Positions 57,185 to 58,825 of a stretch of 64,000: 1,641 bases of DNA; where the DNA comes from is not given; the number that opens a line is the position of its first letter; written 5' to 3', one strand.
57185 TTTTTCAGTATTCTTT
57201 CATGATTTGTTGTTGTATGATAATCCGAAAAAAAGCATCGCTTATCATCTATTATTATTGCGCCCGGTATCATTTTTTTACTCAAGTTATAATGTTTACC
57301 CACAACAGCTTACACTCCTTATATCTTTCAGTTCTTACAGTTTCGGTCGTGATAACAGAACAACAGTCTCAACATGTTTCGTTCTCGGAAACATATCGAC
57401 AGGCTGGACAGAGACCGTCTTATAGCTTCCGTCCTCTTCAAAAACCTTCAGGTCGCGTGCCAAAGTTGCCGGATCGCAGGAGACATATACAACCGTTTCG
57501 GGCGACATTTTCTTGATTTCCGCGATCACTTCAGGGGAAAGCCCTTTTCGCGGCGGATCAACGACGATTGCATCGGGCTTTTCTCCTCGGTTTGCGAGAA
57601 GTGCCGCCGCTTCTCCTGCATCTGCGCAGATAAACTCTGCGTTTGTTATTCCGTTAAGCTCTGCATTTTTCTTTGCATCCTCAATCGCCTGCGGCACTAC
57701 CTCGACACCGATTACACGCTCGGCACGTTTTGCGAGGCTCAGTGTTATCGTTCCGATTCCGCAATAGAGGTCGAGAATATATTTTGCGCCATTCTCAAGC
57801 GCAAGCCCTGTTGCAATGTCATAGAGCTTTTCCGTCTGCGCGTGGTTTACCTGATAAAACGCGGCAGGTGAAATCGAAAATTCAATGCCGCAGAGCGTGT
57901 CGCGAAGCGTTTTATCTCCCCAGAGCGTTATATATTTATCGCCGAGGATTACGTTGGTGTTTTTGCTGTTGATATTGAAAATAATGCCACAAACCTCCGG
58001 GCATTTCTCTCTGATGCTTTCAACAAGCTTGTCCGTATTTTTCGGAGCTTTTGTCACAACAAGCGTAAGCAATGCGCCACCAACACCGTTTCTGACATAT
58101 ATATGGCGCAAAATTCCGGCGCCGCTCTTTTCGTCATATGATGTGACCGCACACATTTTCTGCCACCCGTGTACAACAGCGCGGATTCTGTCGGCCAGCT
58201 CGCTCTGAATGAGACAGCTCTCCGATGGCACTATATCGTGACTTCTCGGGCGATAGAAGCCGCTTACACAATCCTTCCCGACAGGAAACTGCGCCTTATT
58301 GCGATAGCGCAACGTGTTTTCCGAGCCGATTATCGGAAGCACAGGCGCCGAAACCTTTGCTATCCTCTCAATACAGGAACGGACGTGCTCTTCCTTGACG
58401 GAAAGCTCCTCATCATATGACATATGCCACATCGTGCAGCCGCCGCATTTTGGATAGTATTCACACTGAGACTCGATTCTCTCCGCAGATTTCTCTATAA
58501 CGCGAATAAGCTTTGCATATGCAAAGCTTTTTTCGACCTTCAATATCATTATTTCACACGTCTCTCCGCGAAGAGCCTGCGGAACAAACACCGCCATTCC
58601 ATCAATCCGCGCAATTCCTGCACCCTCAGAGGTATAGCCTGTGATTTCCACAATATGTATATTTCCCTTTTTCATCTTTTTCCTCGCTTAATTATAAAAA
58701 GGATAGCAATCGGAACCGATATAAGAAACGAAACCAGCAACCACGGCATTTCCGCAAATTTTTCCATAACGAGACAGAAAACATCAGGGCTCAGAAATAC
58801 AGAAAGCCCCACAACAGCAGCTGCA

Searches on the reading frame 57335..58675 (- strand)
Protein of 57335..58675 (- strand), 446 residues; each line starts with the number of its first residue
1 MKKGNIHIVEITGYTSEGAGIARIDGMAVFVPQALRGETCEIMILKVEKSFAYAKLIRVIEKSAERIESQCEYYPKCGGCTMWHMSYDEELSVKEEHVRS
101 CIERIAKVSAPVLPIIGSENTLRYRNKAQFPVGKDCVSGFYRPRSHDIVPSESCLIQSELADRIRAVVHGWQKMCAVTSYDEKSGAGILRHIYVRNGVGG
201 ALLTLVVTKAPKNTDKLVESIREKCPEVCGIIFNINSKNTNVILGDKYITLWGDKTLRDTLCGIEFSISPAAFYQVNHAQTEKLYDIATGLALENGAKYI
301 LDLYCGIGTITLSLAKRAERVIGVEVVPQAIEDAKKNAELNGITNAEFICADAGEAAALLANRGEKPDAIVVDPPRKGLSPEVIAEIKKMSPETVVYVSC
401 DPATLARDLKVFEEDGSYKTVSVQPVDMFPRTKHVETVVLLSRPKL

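Call 3: search_protein_families(library=pfam, proteins=[window:57335-58675:-], max_evalue=0.1)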
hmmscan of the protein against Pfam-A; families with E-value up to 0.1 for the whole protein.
window:57335-58675:- (446 aa): 21 families
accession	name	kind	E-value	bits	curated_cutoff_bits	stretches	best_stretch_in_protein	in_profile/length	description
PF05958.17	tRNA_U5-meth_tr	-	7.1e-25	88.2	23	1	235-443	145-356/357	tRNA (Uracil-5-)-methyltransferase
PF13847.12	Methyltransf_31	-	5.2e-12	46.1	27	1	297-418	4-128/145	Methyltransferase domain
PF13649.12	Methyltransf_25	-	8.6e-10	39.6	27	1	300-356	1-58/97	Methyltransferase domain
PF09445.16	Methyltransf_15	-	2.5e-08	34.1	22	1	298-380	2-85/165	RNA cap guanine-N2 methyltransferase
PF03602.21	Cons_hypoth95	-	6.2e-08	32.9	24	1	297-403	42-155/182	Conserved hypothetical protein 95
PF01938.26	TRAM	-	6.2e-08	32.8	21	1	9-57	10-61/61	TRAM domain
PF05175.20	MTS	-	1e-07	32.2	23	1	296-375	31-107/170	Methyltransferase small domain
PF02475.24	TRM5-TYW2_MTfase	-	1.8e-06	28.5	28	1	295-353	35-96/164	TRM5/TYW2 methyltransferase domain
PF08241.18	Methyltransf_11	-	1.4e-05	26.1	21.2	1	301-355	1-53/95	Methyltransferase domain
PF02390.23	Methyltransf_4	-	0.00027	20.9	24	1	298-354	3-61/173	Putative methyltransferase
PF06325.19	PrmA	-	0.0003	20.8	22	1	295-349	160-215/296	Ribosomal protein L11 methyltransferase (PrmA)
PF01209.24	Ubie_methyltran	-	0.0018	18.1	20.1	1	297-355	48-109/233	ubiE/COQ5 methyltransferase family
PF08242.18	Methyltransf_12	-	0.0098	17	30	1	301-371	1-70/98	Methyltransferase domain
PF02005.22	TRM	-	0.011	15.4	27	1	306-374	61-128/376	N2,N2-dimethylguanosine tRNA methyltransferase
PF02254.24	TrkA_N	-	0.012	16.4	23.8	1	305-398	4-94/116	TrkA-N domain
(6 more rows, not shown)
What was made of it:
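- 57335..58675 (-): rlmD (TRAM plus U5 RNA methyltransferase). It is the last conserved gene of the yqfC-yqfD-phoH-ybeY-dgkA-rlmD run and the anchor of the variable stretch. Pfam TRAM and tRNA_U5-meth_tr (call 3).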
